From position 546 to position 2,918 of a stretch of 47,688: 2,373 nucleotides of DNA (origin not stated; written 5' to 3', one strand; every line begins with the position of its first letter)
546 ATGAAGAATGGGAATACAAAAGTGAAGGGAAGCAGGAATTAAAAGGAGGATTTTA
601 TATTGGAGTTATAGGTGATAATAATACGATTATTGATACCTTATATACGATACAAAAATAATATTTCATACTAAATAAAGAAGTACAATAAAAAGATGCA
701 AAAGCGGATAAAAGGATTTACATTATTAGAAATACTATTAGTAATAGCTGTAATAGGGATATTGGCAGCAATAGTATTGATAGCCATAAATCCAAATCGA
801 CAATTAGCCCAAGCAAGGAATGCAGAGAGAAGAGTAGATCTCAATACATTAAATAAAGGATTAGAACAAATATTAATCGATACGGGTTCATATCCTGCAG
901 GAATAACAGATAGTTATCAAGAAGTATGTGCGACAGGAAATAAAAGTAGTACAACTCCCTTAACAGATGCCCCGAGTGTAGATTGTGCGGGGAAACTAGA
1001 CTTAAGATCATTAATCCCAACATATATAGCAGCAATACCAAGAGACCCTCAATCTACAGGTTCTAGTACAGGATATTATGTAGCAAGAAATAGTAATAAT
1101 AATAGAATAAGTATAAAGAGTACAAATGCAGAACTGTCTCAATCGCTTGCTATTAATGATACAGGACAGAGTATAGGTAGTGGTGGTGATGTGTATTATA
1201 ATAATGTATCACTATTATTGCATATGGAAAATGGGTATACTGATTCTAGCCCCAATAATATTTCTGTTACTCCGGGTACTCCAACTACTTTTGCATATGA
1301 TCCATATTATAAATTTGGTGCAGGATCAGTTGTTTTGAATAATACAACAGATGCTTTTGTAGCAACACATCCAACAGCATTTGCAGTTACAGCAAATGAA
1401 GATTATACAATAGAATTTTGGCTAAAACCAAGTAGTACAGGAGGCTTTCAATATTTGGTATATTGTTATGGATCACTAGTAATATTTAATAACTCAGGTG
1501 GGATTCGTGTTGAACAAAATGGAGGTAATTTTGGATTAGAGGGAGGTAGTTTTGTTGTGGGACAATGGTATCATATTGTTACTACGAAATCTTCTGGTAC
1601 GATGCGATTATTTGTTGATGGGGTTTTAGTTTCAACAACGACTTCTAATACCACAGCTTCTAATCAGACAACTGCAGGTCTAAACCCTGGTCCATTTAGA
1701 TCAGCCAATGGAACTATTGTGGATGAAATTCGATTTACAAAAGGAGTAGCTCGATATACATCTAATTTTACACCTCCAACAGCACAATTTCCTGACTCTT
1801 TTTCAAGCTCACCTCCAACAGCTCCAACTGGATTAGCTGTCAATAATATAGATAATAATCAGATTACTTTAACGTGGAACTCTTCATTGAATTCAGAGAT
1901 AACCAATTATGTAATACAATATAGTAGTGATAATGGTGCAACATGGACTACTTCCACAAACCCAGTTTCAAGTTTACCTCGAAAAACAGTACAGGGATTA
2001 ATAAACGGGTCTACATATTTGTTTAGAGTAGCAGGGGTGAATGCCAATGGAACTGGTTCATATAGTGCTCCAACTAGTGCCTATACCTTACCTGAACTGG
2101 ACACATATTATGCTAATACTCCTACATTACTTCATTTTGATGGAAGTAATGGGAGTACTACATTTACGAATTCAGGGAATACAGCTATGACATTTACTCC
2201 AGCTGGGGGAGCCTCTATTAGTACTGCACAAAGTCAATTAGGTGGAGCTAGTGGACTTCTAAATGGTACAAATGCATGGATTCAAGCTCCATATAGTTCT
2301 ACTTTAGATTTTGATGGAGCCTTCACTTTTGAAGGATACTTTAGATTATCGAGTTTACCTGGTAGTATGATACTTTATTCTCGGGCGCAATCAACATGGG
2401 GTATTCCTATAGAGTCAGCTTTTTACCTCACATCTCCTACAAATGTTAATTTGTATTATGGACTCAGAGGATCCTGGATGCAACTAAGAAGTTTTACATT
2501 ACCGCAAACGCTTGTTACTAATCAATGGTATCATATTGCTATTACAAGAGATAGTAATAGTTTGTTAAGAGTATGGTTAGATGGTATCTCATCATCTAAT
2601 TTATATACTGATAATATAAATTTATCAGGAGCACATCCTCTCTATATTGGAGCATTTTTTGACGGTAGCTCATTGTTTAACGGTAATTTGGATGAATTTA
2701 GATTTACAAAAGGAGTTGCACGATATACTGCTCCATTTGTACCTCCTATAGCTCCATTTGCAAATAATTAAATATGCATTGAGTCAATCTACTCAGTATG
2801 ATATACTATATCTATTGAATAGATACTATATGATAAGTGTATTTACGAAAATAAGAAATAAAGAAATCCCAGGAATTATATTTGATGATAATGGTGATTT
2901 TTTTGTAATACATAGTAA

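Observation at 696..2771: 691-aa protein with a canonical type IV prepilin leader followed by FN3 and duplicated LamG/ConA-like lectin domains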

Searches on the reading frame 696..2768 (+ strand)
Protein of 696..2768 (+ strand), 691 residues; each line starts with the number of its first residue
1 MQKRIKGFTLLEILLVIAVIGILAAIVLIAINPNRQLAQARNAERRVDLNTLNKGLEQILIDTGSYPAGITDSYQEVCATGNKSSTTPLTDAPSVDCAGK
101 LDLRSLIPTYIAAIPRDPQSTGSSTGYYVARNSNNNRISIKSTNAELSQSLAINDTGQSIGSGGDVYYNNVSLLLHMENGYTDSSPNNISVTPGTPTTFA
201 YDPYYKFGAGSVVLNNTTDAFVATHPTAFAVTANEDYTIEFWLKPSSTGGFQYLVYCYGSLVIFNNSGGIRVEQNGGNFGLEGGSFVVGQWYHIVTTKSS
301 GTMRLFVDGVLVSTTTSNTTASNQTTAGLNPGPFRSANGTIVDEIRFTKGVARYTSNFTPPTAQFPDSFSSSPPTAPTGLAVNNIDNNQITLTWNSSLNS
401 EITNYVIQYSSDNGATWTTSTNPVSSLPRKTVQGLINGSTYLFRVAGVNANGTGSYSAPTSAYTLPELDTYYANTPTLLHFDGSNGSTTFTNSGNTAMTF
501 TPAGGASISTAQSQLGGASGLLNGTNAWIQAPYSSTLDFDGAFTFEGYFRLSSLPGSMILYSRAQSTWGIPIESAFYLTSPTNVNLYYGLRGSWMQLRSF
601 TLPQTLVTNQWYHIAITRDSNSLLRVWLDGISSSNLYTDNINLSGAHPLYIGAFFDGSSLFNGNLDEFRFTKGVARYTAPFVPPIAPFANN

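Call 3: search_protein_families(library=pfam, proteins=[window:696-2768:+], max_evalue=1)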
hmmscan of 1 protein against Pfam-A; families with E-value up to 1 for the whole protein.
window:696-2768:+ (691 aa): 11 families
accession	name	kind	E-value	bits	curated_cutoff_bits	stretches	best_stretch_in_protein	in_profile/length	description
PF13385.13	Laminin_G_3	-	1.5e-29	103.5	27.6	2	218-341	3-135/151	Concanavalin A-like lectin/glucanases superfamily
PF00041.27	fn3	-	1.2e-13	51.5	25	1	376-461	2-82/84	Fibronectin type III domain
PF07963.17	N_methyl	-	1.6e-06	27.9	21.2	1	3-28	2-27/27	Prokaryotic N-terminal methylation motif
PF25059.1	FN3_DSCAM-DSCAML_C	-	0.00012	22.8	39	1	396-455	14-72/89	DSCAM/DSCAML C-terminal Fn3-like domain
PF02210.31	Laminin_G_2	-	0.00072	20.5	22.9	1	600-654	46-99/126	Laminin G domain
PF00754.31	F5_F8_type_C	-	0.0044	17.6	28.2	1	388-422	48-82/127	F5/8 type C domain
PF21605.3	CRLF2-like_D2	-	0.012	16.1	27.3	1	375-446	2-68/94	Cytokine receptor-like factor 2-like, D2 domain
PF06439.18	3keto-disac_hyd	-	0.033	14.7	26.8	0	280-334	116-170/187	3-keto-disaccharide hydrolase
PF03174.19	CHB_HEX_C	-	0.13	12.6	23.6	1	403-425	33-56/76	Chitobiase/beta-hexosaminidase C-terminal domain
PF02012.26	BNR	-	0.14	12.7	27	1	408-418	1-11/12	BNR/Asp-box repeat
PF00054.30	Laminin_G_1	-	0.16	12.6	24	0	289-323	53-87/131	Laminin G domain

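Call 4: search_protein_families(library=ncbifam, proteins=[window:696-2768:+], max_evalue=1)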
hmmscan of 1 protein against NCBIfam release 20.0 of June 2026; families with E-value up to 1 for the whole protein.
window:696-2768:+ (691 aa): 14 families
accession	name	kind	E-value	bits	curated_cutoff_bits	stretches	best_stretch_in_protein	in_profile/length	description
TIGR01710.1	typeII_sec_gspG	equivalog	3.1e-10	40.2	88.85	1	6-68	1-61/134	type II secretion system major pseudopilin GspG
TIGR01708.2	typeII_sec_gspH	equivalog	4.1e-08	33.4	80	1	6-46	2-42/169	type II secretion system minor pseudopilin GspH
TIGR02532.1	IV_pilin_GFxxxE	domain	2.7e-06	27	16.3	1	6-28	2-24/24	prepilin-type N-terminal cleavage/methylation domain-containing protein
NF041775.1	typeIV_PilA_Myxo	equivalog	2.4e-05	24.4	400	1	3-50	8-53/214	type IV pilin protein PilA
NF041013.1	T4P_ComGE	equivalog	7.4e-05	22.8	49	1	3-46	1-44/83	competence type IV pilus minor pilin ComGE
NF040982.1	ComGD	equivalog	0.0018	18.7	70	1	5-33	1-29/139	competence type IV pilus minor pilin ComGD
NF040999.1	pilin_ComGC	equivalog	0.0025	18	75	1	6-34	2-30/84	competence type IV pilus major pilin ComGC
NF007862.0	PRK10574.1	equivalog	0.0031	17.7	138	1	4-30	3-29/145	prepilin peptidase-dependent pilin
NF041002.1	pilin_ComGF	equivalog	0.013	15.7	80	1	5-60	1-56/139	competence type IV pilus minor pilin ComGF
TIGR02596.1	TIGR02596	subfamily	0.016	15.3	70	1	8-32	1-25/196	Verru_Chthon cassette protein D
TIGR01707.1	gspI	equivalog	0.047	14.2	44.35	1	7-36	1-30/101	type II secretion system minor pseudopilin GspI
NF038303.1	EPS_HpsB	equivalog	0.075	13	150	1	6-51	3-45/211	hormogonium polysaccharide secretion pseudopilin HpsB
NF047827.1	T3SSXpsH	equivalog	0.085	12.6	160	1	6-45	1-40/145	type II secretion system protein XpsH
NF007800.0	PRK10506.1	equivalog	0.15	11.8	158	1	3-28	6-31/163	prepilin peptidase-dependent protein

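Call 10: find_homologous_proteins(query=window:696-2768:+, max_evalue=0.00001)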
Query window:696-2768:+ (691 aa): 1232 proteins with E <= 0.00001 among 8000 candidates; the best 120 are listed.
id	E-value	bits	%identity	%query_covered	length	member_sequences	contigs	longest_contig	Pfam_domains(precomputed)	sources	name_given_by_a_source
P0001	0.0e+0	1513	98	100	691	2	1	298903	PF07963.18,PF13385.14,PF00041.28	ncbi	-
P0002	4.3e-107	377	35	37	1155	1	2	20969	PF07953.21,PF06439.19,PF13385.14,PF02210.32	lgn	-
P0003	2.8e-102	362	48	54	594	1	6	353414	PF13385.14,PF02210.32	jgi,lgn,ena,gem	jgi:prepilin-type N-terminal cleavage/methylation domain-containing protein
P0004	1.8e-99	352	34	31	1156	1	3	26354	PF07953.21,PF06439.19,PF13385.14,PF02210.32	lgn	-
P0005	1.1e-97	346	32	77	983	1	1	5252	PF07953.21,PF13385.14,PF02210.32,PF00054.31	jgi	jgi:hypothetical protein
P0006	3.3e-89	318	37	46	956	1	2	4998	PF13385.14,PF02210.32,PF00041.28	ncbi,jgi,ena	jgi:hypothetical protein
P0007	4.9e-89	318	29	70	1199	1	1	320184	PF07953.21,PF06439.19,PF13385.14,PF02210.32,PF00041.28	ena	-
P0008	9.0e-87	310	34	30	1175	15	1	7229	PF07953.21,PF13385.14,PF02210.32,PF00054.31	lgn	-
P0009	7.5e-85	304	37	46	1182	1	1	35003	PF00754.32,PF01108.24,PF25059.2,PF07953.21,PF13385.14,PF00041.28,PF16656.12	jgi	jgi:hypothetical protein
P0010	3.1e-83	299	34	37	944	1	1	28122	PF07953.21,PF06439.19,PF13385.14,PF02210.32,PF00054.31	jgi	jgi:hypothetical protein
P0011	2.3e-82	296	35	37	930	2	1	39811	PF07953.21,PF13385.14,PF02210.32,PF00054.31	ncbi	-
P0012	3.4e-82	295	36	36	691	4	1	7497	PF07953.21,PF13385.14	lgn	-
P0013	1.5e-81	293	36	34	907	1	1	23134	PF13385.14,PF02210.32,PF00054.31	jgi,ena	-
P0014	3.3e-81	292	39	34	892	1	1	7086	PF13385.14,PF02210.32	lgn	-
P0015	8.7e-81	291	31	33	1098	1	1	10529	PF13385.14,PF02210.32,PF00054.31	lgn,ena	-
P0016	8.2e-79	284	28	67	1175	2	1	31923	PF07953.21,PF13287.13,PF13385.14,PF13290.14,PF02210.32,PF00054.31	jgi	jgi:hypothetical protein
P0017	6.9e-78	281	33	36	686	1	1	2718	PF07953.21,PF13385.14,PF02210.32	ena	-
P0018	2.4e-76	276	31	41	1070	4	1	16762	PF22925.4,PF07953.21,PF06439.19,PF13385.14,PF02210.32,PF00054.31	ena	-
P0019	4.2e-76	275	33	33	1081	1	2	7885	PF07953.21,PF06439.19,PF13385.14,PF02210.32,PF00054.31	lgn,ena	-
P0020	5.4e-76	275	36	32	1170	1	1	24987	PF07953.21,PF13385.14,PF02210.32,PF00054.31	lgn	-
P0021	3.0e-75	272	80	24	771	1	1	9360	PF00754.32,PF07963.18,PF22633.4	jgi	jgi:prepilin-type N-terminal cleavage/methylation domain-containing protein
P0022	2.9e-74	269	35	35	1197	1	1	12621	PF07953.21,PF13385.14,PF02210.32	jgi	jgi:hypothetical protein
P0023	4.2e-73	265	36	35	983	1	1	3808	PF13385.14,PF02210.32,PF00054.31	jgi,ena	jgi:hypothetical protein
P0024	7.3e-72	261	34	33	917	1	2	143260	PF07953.21,PF13385.14,PF02210.32,PF00054.31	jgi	-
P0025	2.7e-71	259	81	22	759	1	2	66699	PF00754.32,PF07963.18,PF22633.4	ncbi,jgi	jgi:prepilin-type N-terminal cleavage/methylation domain-containing protein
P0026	1.5e-70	257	38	36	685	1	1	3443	PF06439.19,PF13385.14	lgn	-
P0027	2.1e-70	256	34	32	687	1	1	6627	PF22925.4,PF13385.14,PF02210.32,PF00054.31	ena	-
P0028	3.5e-70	255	30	33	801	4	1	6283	PF07953.21,PF13385.14,PF02210.32,PF00054.31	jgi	jgi:hypothetical protein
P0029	7.8e-70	254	35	38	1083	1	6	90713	PF13385.14,PF02210.32,PF00054.31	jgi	jgi:hypothetical protein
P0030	3.9e-69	252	39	31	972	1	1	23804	PF13385.14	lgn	-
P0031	2.1e-68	250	33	35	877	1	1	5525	PF25846.1,PF07953.21,PF13385.14,PF02210.32,PF00054.31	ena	-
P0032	2.7e-67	246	32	37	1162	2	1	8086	PF07953.21,PF13385.14,PF02210.32,PF00054.31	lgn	-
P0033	5.0e-67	245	38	32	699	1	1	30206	PF06439.19,PF13385.14,PF02210.32,PF00054.31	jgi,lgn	jgi:hypothetical protein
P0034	8.5e-67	244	31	37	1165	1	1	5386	PF22925.4,PF13385.14,PF02210.32,PF00054.31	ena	-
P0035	8.3e-66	241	35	31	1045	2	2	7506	PF13385.14,PF02210.32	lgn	-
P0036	1.2e-65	240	30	76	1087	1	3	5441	PF13385.14,PF02210.32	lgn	-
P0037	2.5e-65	239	33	30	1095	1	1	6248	PF07953.21,PF06439.19,PF13385.14,PF02210.32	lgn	-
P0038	2.6e-65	239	34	32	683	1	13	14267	PF13385.14,PF02210.32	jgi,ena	jgi:hypothetical protein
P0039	1.0e-64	237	36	33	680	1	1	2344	PF13385.14,PF02210.32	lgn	-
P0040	1.1e-64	237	33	36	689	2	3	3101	PF13385.14,PF02210.32,PF00054.31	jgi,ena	jgi:hypothetical protein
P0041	4.1e-64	235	34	37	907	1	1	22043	PF13385.14,PF02210.32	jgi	jgi:hypothetical protein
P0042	1.3e-63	234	36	32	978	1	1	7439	PF13385.14,PF02210.32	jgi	jgi:hypothetical protein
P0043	1.7e-63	233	38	32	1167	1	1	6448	PF00754.32,PF25059.2,PF07953.21,PF13385.14,PF02210.32,PF00054.31,PF00041.28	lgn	-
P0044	1.9e-63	233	35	35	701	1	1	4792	PF07953.21,PF13385.14,PF02210.32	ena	-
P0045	2.5e-63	233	34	37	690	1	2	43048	PF13385.14,PF02210.32,PF00054.31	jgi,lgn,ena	jgi:hypothetical protein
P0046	4.2e-63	232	33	40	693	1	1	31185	PF07953.21,PF06439.19,PF13385.14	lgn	-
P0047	7.4e-63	231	36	33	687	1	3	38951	PF13385.14,PF02210.32,PF00054.31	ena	-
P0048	1.2e-62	231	34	34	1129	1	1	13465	PF07953.21,PF06439.19,PF13385.14,PF02210.32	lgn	-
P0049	1.4e-61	227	37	32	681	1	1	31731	PF06439.19,PF13385.14,PF02210.32,PF00054.31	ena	-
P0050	2.1e-61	226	33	35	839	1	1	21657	PF25059.2,PF13385.14,PF02210.32,PF00054.31,PF00041.28,PF16656.12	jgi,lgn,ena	jgi:hypothetical protein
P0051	3.3e-61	226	34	34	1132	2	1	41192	PF13385.14,PF02210.32,PF00054.31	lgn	-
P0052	4.8e-61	225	48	13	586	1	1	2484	PF28033.1,PF21454.3,PF01108.24,PF25059.2,PF23376.2,PF25814.2,PF19433.6,PF28056.1,PF16656.12,PF22633.4,PF21471.4,PF00041.28,PF10179.16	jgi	-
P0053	5.5e-61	225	35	30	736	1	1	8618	PF06439.19,PF13385.14,PF02210.32,PF00054.31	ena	-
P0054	1.1e-60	224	33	30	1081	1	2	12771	PF22925.4,PF06439.19,PF13385.14,PF02210.32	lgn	-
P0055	8.3e-60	221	33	40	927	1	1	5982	PF13385.14,PF02210.32,PF00054.31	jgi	-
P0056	1.7e-59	220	31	55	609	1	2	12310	PF07963.18,PF13385.14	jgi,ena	jgi:prepilin-type N-terminal cleavage/methylation domain-containing protein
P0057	2.8e-58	216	30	76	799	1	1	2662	PF13385.14,PF02210.32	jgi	jgi:hypothetical protein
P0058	3.2e-58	216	33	30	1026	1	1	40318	PF07953.21,PF13385.14,PF02210.32,PF00054.31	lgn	-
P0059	1.2e-57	214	32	46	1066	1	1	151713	PF25059.2,PF13385.14,PF02210.32,PF00054.31,PF00041.28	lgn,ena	-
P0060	6.6e-57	212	34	36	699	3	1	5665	PF13385.14,PF02210.32,PF00054.31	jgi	-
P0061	1.7e-56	210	37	32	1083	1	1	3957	PF06439.19,PF13385.14,PF02210.32,PF00054.31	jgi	jgi:hypothetical protein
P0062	2.9e-56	209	32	36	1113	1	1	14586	PF13385.14,PF02210.32,PF00054.31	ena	-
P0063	4.0e-56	209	29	76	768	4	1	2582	PF13385.14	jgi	jgi:hypothetical protein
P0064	5.7e-56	209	35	37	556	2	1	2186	PF13385.14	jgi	jgi:hypothetical protein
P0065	2.8e-55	206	33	54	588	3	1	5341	PF13385.14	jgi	jgi:prepilin-type N-terminal cleavage/methylation domain-containing protein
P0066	7.4e-55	205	36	32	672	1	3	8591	PF07953.21,PF13385.14,PF02210.32,PF00054.31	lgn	-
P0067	9.3e-55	205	40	13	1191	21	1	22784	PF28033.1,PF01108.24,PF25059.2,PF23376.2,PF25788.3,PF24489.2,PF00041.28,PF16656.12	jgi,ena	jgi:hypothetical protein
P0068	1.6e-54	204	38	46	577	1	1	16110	PF13385.14,PF02210.32,PF00041.28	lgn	-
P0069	1.6e-54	204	36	37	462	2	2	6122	PF22925.4,PF13385.14,PF21708.5,PF02210.32,PF00054.31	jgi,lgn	-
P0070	3.5e-54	203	34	32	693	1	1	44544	PF07953.21,PF13385.14,PF02210.32,PF00054.31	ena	-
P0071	7.2e-54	202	38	32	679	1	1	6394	PF07953.21,PF13385.14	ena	-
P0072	1.1e-53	201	54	22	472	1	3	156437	PF13385.14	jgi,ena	-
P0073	1.4e-53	201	41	15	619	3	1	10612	PF28033.1,PF01108.24,PF24031.2,PF25059.2,PF21200.3,PF23376.2,PF25788.3,PF16656.12,PF00754.32,PF22633.4,PF24421.2,PF14292.13,PF24171.3,PF21471.4,PF00041.28,PF03174.20,PF10179.16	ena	-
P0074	1.6e-53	200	35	46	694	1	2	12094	PF01108.24,PF25059.2,PF06439.19,PF13385.14,PF18454.8,PF02210.32,PF00041.28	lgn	-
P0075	1.9e-53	200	35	32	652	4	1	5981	PF13385.14,PF02210.32,PF00054.31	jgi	jgi:hypothetical protein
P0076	2.1e-53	200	36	32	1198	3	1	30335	PF21722.5,PF07953.21,PF13385.14,PF12810.14,PF02210.32,PF00054.31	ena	-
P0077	2.4e-53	200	33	36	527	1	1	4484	PF13385.14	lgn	-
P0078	4.0e-53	199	36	32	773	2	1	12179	PF07953.21,PF13385.14,PF02210.32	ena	-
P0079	2.3e-52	197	55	22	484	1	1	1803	PF13385.14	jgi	-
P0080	4.5e-52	196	35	37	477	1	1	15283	PF07953.21,PF13385.14,PF02210.32,PF00054.31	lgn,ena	-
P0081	7.0e-52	195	42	12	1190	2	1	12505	PF28033.1,PF00754.32,PF24031.2,PF25059.2,PF23376.2,PF25788.3,PF24489.2,PF00041.28,PF16656.12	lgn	-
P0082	1.5e-51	194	34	32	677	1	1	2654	PF13385.14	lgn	-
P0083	3.6e-51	193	31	45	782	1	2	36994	PF07953.21,PF06439.19,PF13385.14,PF02210.32,PF00054.31,PF00041.28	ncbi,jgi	jgi:hypothetical protein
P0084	4.4e-51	192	33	28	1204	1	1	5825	PF07953.21,PF06439.19,PF13385.14,PF02210.32,PF00054.31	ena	-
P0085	9.2e-51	191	32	33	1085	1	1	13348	PF07953.21,PF06439.19,PF13385.14,PF02210.32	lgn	-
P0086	1.3e-50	191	25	66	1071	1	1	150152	PF13385.14,PF02210.32,PF00054.31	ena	-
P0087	2.5e-50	190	37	32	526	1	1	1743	PF13385.14,PF02210.32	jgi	jgi:hypothetical protein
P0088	5.0e-50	189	29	37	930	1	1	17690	PF07953.21,PF13385.14,PF02210.32,PF00054.31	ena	-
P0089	2.6e-49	186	28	76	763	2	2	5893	PF13385.14,PF02210.32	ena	-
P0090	1.1e-48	184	32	32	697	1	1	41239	PF22925.4,PF13385.14,PF02210.32,PF00054.31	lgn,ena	-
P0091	1.4e-48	184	30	76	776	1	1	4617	PF13385.14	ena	-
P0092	1.8e-48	184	36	32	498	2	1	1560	PF13385.14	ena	-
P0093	2.0e-48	184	38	32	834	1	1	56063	PF13385.14,PF02210.32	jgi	jgi:hypothetical protein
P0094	2.3e-48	183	35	31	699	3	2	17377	PF06439.19,PF13385.14,PF02210.32,PF00054.31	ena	-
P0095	2.4e-48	183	36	30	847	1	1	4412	PF13385.14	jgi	jgi:hypothetical protein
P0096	2.5e-48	183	27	59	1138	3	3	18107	PF06439.19,PF13385.14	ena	-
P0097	2.6e-48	183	33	46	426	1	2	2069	PF01108.24,PF25059.2,PF13385.14,PF00041.28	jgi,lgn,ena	-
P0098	1.2e-47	181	36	31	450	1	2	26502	PF13385.14,PF02210.32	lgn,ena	-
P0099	1.3e-47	181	36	30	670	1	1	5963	PF13385.14,PF02210.32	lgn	-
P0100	1.7e-47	181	33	40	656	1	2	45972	PF22925.4,PF07953.21,PF13385.14,PF02210.32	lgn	-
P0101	2.2e-47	180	34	33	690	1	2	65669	PF13385.14,PF02210.32,PF00054.31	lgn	-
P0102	2.9e-47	180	28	76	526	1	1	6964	PF13385.14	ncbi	-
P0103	7.6e-47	178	36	37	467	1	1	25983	PF07953.21,PF13385.14,PF02210.32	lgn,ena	-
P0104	1.2e-46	178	32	77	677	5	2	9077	PF25059.2,PF07953.21,PF06439.19,PF13385.14,PF02210.32,PF00041.28,PF16656.12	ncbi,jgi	jgi:hypothetical protein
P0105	1.5e-46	177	34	30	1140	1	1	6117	PF07953.21,PF06439.19,PF13385.14,PF02210.32,PF00054.31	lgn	-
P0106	1.7e-46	177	41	32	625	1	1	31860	PF13385.14,PF02210.32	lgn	-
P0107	1.8e-46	177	36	32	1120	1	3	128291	PF21722.5,PF13385.14,PF02210.32,PF00054.31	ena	-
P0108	2.1e-46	177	37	32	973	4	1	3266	PF21722.5,PF07953.21,PF13385.14,PF02210.32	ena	-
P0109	2.1e-46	177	34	34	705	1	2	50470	PF07953.21,PF06439.19,PF13385.14,PF02210.32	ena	-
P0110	2.8e-46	176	34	33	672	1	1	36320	PF13385.14,PF02210.32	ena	-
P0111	3.6e-46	176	34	34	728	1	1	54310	PF13385.14,PF02210.32,PF00054.31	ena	-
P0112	3.8e-46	176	30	76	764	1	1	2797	PF13385.14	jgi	jgi:hypothetical protein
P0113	8.1e-46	175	62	22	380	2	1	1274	PF07963.18,PF00147.24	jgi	-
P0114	9.0e-46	175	26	79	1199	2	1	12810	PF13385.14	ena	-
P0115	1.1e-45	175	36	31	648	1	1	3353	PF13385.14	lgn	-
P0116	1.1e-45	175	34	38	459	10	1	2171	PF07953.21,PF13385.14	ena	-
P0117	1.5e-45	174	29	76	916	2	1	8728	PF07953.21,PF13385.14,PF02210.32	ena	-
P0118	1.6e-45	174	34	32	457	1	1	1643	PF13385.14,PF02210.32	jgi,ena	jgi:hypothetical protein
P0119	2.0e-45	174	35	32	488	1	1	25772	PF07953.21,PF13385.14,PF02210.32,PF00054.31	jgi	-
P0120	2.2e-45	174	28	75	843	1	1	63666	PF07953.21,PF13385.14,PF02210.32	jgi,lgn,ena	-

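Call 11: find_encoding_contigs(protein=window:696-2768:+, flank=10000, max_places=6)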
Protein window:696-2768:+ (691 aa): no gene with exactly this product is on record in the collection.

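Call 13: find_encoding_contigs(protein=P0001, flank=10000, max_places=3)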
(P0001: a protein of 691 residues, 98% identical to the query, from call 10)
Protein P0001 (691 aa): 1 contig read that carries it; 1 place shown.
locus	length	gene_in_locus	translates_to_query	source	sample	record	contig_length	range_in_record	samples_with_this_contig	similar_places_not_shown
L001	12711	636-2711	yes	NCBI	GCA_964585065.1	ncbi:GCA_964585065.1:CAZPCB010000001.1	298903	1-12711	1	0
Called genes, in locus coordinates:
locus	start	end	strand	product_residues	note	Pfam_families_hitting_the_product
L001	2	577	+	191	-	?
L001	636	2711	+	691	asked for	PF07963:N_methyl (weak), PF13385:Laminin_G_3, PF00041:fn3, PF13385:Laminin_G_3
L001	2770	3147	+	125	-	PF11969:DcpS_C, PF01230:HIT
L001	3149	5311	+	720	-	PF17854:FtsK_alpha, PF01580:FtsK_SpoIIIE, PF09397:FtsK_gamma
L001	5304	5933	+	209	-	PF12844:HTH_19 (faint), PF13413:HTH_25 (weak)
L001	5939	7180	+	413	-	PF03952:Enolase_N, PF00113:Enolase_C, PF13378:MR_MLE_C (weak)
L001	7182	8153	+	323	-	PF00072:Response_reg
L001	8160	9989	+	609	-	PF01368:DHH, PF02272:DHHA1, PF17768:RecJ_OB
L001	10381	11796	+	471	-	PF13727:CoA_binding_3, PF02397:Bac_transf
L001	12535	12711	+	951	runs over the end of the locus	-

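Call 14: find_encoding_contigs(protein=P0025, flank=10000, max_places=3)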
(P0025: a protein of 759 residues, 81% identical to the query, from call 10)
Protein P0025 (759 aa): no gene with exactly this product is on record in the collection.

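Call 19: find_encoding_contigs(protein=P0003, flank=10000, max_places=3)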
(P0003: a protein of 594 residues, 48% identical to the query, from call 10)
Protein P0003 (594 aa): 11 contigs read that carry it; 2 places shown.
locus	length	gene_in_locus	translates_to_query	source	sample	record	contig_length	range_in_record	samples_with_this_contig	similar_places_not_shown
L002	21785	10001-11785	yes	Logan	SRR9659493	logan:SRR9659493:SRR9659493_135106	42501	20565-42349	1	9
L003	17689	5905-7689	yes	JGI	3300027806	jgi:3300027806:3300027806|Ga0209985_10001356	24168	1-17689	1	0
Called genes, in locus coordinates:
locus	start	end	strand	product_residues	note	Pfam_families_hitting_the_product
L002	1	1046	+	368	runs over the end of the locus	PF03033:Glyco_transf_28, PF04101:Glyco_tran_28_C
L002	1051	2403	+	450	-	PF01225:Mur_ligase, PF08245:Mur_ligase_M, PF02875:Mur_ligase_C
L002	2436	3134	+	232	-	PF01255:Prenyltransf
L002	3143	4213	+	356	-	PF00483:NTP_transferase, PF01128:IspD (weak), PF12804:NTP_transf_3, PF22640:ManC_GMP_beta-helix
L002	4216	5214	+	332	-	PF02618:YceG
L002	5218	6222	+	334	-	-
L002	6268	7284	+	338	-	PF00814:TsaD, PF22521:HypF_C_2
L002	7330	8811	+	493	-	PF04244:DPRP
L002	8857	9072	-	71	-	-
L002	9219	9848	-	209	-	PF06055:ExoD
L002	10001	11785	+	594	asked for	PF13385:Laminin_G_3, PF02210:Laminin_G_2 (faint), PF13385:Laminin_G_3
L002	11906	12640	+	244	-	PF03009:GDPD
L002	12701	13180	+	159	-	PF05656:DUF805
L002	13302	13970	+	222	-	PF01966:HD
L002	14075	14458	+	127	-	-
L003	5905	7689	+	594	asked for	PF13385:Laminin_G_3, PF02210:Laminin_G_2 (faint), PF13385:Laminin_G_3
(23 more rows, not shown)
